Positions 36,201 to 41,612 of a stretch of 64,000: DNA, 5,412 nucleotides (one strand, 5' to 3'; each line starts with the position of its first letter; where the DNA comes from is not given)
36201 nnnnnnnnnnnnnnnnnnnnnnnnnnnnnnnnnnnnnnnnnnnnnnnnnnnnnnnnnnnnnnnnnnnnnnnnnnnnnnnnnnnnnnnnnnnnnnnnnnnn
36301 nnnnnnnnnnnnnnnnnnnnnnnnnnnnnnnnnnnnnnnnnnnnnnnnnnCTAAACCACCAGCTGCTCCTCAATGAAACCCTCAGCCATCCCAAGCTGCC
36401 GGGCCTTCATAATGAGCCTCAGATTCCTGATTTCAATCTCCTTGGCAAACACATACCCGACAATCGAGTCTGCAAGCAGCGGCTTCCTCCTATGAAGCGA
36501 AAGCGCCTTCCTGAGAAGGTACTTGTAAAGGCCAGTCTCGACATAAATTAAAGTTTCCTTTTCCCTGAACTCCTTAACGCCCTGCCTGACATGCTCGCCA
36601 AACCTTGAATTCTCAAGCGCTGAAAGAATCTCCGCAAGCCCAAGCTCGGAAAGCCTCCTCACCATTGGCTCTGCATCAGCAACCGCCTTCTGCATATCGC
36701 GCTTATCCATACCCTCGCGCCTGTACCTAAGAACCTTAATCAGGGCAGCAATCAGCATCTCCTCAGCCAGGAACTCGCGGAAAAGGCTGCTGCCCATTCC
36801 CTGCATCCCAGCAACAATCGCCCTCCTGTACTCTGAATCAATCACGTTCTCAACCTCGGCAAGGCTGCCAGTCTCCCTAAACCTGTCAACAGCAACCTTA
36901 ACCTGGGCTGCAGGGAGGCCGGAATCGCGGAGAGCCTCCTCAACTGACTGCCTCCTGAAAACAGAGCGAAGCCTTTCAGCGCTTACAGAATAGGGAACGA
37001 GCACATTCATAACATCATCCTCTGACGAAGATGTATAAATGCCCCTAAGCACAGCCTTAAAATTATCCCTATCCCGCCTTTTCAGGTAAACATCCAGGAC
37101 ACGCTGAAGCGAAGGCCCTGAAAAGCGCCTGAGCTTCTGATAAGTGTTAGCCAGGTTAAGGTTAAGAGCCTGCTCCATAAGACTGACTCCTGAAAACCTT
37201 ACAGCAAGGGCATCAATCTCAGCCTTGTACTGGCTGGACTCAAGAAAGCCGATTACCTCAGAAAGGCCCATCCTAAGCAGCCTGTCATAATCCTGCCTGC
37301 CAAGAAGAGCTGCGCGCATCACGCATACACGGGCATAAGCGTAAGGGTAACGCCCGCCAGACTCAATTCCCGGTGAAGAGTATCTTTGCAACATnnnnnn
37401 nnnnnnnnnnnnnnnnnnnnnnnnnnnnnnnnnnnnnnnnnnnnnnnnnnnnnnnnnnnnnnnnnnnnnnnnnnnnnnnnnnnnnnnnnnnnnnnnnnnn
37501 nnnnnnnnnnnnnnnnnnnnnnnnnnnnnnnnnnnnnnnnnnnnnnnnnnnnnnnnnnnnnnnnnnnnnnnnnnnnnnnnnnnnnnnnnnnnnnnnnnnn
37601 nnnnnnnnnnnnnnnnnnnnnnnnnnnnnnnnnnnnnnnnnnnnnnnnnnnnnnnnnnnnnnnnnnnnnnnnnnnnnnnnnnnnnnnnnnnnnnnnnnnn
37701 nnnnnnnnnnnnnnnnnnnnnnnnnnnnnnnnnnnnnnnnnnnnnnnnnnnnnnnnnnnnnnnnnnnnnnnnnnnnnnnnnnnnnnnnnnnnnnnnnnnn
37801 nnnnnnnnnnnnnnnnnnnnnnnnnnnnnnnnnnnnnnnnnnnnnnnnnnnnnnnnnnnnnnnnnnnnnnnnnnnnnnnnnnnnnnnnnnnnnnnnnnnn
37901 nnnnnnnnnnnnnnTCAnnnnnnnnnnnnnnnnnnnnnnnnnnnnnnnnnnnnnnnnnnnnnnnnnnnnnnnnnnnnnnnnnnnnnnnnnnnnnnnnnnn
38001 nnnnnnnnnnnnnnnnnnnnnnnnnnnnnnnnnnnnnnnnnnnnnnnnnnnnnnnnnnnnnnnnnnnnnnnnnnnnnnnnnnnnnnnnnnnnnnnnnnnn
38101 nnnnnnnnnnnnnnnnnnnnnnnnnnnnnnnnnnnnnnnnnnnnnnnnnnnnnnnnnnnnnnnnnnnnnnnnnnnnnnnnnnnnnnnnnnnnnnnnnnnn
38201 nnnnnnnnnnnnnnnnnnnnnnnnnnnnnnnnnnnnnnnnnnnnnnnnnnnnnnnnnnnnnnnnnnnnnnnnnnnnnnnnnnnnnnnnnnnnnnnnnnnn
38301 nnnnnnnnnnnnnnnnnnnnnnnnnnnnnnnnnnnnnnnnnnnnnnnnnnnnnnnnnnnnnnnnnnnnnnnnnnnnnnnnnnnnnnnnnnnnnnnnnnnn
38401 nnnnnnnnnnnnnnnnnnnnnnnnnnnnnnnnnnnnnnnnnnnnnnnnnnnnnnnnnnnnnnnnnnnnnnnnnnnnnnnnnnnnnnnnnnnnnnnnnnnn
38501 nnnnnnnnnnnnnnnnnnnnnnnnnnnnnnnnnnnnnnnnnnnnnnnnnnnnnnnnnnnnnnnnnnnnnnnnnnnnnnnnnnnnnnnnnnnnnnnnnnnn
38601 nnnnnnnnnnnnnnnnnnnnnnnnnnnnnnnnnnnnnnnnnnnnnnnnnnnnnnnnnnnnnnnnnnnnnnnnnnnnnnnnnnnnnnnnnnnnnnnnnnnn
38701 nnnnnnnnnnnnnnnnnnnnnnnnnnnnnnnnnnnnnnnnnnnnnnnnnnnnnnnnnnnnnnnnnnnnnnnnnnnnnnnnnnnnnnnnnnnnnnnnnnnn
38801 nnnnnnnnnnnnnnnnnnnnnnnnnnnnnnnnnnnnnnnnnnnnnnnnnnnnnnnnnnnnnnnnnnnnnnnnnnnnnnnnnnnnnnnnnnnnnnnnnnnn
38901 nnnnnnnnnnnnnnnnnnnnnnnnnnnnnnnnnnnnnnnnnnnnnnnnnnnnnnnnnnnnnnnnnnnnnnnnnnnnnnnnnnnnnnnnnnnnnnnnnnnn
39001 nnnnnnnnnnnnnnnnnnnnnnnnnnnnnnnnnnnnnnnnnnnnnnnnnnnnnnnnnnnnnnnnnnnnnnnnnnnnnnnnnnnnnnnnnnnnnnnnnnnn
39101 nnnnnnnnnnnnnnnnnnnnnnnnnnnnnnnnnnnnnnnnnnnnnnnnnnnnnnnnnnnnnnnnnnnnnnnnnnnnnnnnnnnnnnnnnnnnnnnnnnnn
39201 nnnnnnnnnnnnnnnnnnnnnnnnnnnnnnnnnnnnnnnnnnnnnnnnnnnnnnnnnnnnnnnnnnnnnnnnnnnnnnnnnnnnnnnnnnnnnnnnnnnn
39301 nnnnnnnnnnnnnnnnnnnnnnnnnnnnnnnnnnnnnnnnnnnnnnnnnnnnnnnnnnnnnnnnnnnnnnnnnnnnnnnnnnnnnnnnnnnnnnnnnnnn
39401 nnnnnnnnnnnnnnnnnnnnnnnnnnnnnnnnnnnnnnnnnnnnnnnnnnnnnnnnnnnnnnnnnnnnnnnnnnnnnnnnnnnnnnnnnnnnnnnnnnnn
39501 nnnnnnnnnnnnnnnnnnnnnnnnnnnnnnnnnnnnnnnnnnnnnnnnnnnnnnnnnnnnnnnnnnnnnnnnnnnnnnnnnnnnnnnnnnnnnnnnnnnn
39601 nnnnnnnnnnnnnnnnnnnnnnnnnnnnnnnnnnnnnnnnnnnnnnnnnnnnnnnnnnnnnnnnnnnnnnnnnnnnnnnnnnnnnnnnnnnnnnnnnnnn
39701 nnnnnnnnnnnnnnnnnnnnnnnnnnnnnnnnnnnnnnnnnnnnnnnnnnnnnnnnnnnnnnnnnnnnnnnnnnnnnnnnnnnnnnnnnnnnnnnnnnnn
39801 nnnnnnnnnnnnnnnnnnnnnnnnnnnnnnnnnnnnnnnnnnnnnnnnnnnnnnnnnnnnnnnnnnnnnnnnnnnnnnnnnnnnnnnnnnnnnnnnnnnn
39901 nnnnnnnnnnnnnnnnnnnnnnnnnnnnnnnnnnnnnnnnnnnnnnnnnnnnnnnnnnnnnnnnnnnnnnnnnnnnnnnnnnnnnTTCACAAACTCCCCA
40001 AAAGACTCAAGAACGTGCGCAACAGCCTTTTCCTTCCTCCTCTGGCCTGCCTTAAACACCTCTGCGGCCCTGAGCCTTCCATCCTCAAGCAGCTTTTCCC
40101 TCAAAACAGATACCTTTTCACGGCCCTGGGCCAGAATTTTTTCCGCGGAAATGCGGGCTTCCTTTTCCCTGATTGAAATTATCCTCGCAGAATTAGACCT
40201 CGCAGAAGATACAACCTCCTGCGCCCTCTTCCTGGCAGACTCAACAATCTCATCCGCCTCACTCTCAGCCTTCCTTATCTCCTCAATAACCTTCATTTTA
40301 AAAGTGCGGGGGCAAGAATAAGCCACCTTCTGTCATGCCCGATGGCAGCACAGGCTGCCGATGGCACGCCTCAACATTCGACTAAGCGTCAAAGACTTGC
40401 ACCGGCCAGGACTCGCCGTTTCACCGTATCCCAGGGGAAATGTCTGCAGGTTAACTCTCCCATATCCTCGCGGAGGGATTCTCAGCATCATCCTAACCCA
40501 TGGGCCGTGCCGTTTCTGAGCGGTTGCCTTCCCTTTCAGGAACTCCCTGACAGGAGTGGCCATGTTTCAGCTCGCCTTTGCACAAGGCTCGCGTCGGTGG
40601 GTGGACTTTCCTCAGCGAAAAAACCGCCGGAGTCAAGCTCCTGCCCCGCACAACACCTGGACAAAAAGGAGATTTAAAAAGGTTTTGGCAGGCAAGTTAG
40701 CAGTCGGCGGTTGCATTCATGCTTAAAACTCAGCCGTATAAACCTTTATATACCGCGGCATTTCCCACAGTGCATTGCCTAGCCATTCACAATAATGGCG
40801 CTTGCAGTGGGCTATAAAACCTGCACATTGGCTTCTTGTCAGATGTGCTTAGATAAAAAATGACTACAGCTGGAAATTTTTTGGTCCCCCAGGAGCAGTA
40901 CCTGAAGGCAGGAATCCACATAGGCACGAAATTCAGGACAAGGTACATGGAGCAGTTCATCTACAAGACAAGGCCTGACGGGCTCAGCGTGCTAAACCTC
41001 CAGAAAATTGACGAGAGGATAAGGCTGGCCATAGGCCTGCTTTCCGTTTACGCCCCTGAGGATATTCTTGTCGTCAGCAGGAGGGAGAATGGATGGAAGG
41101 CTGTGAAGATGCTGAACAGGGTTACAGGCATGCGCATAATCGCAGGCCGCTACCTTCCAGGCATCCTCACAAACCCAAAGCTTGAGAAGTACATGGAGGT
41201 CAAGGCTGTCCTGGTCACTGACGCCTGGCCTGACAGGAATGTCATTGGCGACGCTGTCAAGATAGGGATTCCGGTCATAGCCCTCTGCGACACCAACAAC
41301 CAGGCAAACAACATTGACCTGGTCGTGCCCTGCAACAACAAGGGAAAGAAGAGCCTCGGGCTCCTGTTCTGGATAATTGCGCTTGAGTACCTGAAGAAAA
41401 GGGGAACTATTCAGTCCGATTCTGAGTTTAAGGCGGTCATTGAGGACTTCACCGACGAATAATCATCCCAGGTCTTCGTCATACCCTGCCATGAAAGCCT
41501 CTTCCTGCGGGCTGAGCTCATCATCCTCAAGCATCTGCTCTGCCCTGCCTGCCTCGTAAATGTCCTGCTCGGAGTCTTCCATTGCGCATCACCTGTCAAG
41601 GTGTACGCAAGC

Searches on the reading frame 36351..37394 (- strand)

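Call 6: search_protein_families(library=pfam, max_evalue=0.001, proteins=[window:36351-37394:-])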
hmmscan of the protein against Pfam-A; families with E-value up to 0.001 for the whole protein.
window:36351-37394:- (347 aa): 1 family
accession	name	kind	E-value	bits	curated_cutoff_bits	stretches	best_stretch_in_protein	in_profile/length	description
PF01992.21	vATP-synt_AC39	-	3.7e-51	174.9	29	1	21-343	3-338/339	ATP synthase (C/AC39) subunit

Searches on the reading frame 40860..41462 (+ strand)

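Call 87: search_protein_families(library=pfam, max_evalue=0.001, proteins=[window:40860-41462:+])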
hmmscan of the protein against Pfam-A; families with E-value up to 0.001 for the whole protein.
window:40860-41462:+ (200 aa): 1 family
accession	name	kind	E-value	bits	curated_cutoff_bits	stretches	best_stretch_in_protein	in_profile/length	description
PF00318.25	Ribosomal_S2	-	7.6e-21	74.8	26.1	2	115-174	151-210/216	Ribosomal protein S2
